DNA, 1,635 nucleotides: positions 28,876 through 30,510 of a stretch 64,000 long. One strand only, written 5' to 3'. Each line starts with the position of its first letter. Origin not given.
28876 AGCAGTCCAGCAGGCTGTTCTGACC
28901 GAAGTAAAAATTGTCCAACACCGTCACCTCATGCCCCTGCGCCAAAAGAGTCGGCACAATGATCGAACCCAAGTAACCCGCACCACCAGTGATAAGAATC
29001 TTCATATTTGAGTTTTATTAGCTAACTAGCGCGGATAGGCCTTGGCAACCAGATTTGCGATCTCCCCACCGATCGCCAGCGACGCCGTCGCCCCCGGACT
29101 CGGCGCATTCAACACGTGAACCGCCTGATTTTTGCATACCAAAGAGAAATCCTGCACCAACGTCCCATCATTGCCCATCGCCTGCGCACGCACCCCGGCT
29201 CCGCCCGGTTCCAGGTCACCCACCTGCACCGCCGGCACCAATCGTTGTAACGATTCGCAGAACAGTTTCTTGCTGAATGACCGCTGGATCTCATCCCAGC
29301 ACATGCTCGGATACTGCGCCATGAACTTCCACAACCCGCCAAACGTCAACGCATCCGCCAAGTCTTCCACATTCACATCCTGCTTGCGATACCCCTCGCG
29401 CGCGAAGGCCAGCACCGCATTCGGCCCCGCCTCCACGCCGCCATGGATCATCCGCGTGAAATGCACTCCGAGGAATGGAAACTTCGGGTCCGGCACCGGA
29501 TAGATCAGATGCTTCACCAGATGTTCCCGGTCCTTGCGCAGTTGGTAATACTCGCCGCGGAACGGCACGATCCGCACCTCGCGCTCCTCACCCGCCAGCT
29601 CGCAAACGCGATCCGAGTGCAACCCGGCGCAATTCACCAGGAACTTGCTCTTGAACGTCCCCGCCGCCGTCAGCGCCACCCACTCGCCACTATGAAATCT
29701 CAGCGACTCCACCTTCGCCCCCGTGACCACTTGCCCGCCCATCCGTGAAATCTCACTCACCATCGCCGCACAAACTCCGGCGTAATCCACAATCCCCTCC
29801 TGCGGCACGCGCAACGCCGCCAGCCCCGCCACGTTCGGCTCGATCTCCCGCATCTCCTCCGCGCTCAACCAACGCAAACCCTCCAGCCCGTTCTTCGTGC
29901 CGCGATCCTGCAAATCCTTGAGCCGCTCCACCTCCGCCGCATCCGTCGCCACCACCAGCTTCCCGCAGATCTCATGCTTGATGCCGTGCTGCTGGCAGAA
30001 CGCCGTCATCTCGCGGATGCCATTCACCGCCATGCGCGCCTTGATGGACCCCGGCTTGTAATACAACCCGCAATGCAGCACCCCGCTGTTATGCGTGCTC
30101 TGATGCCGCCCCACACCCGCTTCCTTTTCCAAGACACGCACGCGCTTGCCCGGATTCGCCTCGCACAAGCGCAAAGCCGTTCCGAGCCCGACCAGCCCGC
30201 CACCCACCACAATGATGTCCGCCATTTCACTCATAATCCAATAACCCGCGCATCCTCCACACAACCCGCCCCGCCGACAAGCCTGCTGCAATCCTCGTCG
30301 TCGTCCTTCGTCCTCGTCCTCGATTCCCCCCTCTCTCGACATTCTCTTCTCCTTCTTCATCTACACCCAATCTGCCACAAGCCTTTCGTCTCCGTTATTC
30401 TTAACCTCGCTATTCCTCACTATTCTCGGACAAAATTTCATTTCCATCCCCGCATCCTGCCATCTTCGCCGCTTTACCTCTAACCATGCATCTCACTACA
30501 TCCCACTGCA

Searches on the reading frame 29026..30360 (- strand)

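Call 62: search_protein_families(library=pfam, proteins=[window:29026-30360:-], max_evalue=0.00001)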
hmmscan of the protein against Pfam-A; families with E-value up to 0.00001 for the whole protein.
window:29026-30360:- (444 aa): 1 family
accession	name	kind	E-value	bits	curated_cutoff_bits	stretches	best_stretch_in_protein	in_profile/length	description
PF01266.30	DAO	-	4.3e-62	211.1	27.9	1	48-437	1-353/353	FAD dependent oxidoreductase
